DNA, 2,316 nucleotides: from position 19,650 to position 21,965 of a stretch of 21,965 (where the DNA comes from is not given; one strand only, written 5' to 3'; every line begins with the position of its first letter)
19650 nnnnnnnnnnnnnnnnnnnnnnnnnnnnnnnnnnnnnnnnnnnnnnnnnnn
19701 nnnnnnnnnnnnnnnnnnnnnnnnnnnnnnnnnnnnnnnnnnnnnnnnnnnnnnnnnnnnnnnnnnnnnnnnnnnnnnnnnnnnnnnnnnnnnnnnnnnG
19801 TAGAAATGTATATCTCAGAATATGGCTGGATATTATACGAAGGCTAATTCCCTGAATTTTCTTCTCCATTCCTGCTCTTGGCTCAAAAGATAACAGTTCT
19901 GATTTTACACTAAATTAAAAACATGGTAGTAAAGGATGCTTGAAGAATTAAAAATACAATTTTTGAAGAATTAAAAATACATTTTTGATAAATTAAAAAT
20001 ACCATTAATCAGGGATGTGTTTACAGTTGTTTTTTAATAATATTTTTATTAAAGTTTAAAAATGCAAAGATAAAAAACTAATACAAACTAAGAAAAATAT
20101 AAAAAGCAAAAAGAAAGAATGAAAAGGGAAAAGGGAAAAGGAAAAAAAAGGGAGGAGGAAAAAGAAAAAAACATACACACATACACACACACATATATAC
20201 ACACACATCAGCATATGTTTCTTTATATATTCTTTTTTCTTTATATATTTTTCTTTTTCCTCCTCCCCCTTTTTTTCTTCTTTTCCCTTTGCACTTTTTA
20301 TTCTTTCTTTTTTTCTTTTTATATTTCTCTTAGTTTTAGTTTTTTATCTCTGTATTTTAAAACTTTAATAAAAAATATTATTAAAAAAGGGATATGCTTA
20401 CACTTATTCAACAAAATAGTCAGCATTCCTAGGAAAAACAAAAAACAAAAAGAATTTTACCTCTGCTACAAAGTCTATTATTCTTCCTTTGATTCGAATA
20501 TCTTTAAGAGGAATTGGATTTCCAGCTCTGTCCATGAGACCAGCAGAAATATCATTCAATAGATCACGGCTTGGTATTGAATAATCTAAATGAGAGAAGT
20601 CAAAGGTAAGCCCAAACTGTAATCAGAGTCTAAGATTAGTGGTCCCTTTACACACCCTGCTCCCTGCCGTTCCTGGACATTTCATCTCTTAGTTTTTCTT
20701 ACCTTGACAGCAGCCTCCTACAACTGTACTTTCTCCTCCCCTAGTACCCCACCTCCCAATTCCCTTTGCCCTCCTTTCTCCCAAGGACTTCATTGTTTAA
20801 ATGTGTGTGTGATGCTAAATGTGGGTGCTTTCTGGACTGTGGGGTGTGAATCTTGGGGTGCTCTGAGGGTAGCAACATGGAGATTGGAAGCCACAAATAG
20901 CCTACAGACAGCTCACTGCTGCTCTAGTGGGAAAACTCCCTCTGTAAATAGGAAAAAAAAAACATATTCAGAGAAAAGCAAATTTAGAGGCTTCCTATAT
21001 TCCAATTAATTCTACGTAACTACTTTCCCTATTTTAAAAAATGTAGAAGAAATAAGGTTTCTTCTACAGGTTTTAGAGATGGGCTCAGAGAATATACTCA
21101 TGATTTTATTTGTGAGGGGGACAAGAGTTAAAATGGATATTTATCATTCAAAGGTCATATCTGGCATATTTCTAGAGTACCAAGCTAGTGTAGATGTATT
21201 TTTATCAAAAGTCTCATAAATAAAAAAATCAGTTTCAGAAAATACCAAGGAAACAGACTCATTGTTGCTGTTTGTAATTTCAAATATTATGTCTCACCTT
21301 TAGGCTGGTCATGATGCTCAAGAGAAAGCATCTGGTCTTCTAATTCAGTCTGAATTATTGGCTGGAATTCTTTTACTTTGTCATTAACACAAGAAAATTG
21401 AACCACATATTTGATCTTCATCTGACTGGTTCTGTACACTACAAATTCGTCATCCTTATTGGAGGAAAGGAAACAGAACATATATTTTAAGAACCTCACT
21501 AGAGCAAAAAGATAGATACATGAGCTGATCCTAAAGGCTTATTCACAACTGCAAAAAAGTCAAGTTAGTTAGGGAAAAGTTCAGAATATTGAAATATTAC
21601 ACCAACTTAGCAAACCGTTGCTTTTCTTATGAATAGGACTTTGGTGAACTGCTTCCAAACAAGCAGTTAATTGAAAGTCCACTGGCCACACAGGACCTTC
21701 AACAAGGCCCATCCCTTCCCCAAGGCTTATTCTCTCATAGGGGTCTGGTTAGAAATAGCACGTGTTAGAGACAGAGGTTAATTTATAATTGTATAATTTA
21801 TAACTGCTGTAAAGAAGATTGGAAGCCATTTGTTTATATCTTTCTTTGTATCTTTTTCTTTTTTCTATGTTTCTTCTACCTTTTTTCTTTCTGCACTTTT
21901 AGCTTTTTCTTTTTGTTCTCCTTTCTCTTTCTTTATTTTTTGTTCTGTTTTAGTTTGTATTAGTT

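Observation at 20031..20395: Large inverted repeat with a purine-rich arm mirrored by a pyrimidine-rich arm around a CA/TA microsatellite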

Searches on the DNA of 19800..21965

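Call 13: search_rna_families(source=window, start=19800, end=21965, threshold=evalue, max_evalue=10)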
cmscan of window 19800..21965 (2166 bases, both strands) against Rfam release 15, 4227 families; matches with E-value up to 10: 27.
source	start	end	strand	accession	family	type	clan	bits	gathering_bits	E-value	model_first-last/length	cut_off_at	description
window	20127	20289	-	RF00690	MIR408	Gene; miRNA;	-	38.3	64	2.1e-07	1-126/126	no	MIR408 microRNA precursor family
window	20126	20291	-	RF01911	MIR2118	Gene; miRNA;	-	36.1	85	9e-05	1-170/170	no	MIR2118 microRNA precursor family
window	20113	20301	+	RF01911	MIR2118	Gene; miRNA;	-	34.6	85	0.0002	1-170/170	no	MIR2118 microRNA precursor family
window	20170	20220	-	RF04238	mir-4012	Gene; miRNA;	-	32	80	0.00053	1-63/63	no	mir-4012 microRNA precursor family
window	21215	21345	+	RF01743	leu-phe_leader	Cis-reg; leader;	-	28.8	70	0.048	1-162/162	no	leu/phe leader RNA from Lactococcus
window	20133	20267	-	RF01577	RNase_P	Gene; ribozyme;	CL00002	27.7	100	0.07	42-175/626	no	Plasmodium RNase_P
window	20126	20292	-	RF02409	snoR125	Gene; snRNA; snoRNA; CD-box;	-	27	100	0.0014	57-154/200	no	Small nucleolar RNA snoR125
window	20148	20270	-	RF03598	MIR6024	Gene; miRNA;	-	25.6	72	0.022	1-99/99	no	MIR6024 microRNA precursor family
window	20134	20284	+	RF00690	MIR408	Gene; miRNA;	-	25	64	0.0027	1-126/126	no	MIR408 microRNA precursor family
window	20133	20286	+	RF02409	snoR125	Gene; snRNA; snoRNA; CD-box;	-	24.5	100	0.0065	56-155/200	no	Small nucleolar RNA snoR125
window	21000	21079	+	RF02414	rli60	Gene; sRNA;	-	21.5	60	8.9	1-191/191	no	Listeria sRNA rli60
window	20121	20273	+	RF03792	MIR6462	Gene; miRNA;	-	20.7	96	1.7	1-119/119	no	MIR6462 microRNA precursor family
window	21641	21685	-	RF01363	CRISPR-DR50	Gene; CRISPR;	-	20.4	47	6.9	1-46/46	no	CRISPR RNA direct repeat element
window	21577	21640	+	RF00335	snoZ13_snr52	Gene; snRNA; snoRNA; CD-box;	-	18.9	47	4.4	1-101/101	no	Small nucleolar RNA Z13/snr52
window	20133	20277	-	RF01461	rli24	Gene; sRNA;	-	18.6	100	2.4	1-158/158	no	Listeria sRNA rli22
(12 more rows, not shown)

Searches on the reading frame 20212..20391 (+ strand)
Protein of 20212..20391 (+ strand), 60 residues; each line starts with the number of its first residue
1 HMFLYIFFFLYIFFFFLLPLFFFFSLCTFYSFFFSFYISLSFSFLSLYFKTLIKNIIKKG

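Call 56: search_protein_representatives(protein=window:20212-20391:+)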
Query: 60 residues. Proteins with E-value up to 0.001 (for the whole library): 0; up to 1e-10: 0; up to 1e-30: 0. The best 0 are listed.

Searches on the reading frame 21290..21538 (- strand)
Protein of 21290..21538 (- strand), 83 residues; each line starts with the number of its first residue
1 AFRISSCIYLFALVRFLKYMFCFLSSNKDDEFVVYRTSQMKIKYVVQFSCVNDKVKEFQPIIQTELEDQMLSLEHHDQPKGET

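Call 42: find_homologous_proteins(query=window:21290-21538:-, max_evalue=0.01)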
Query seq(83 aa) (83 aa): 1 proteins with E <= 0.01 among 1 candidates.
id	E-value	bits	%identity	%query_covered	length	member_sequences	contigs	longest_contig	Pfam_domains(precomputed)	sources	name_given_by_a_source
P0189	2.7e-24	102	83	71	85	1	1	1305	-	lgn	-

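Call 43: find_encoding_contigs(protein=P0189, flank=10000, max_places=6)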
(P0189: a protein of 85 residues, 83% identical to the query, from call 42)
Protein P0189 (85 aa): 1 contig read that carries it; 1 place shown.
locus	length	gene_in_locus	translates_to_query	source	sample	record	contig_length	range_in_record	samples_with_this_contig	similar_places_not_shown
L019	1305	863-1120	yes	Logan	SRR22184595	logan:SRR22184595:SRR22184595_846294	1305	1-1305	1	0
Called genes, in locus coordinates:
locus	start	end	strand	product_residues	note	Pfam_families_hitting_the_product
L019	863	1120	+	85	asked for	-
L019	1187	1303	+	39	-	?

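Call 62: search_protein_families(library=pfam, proteins=[window:21290-21538:-], max_evalue=0.01)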
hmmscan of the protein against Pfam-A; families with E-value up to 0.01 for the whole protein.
window:21290-21538:- (83 aa): 1 family
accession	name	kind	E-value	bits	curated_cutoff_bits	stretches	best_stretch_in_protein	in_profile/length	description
PF00644.27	PARP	-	0.0012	18.8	26.7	1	28-49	177-198/199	Poly(ADP-ribose) polymerase catalytic domain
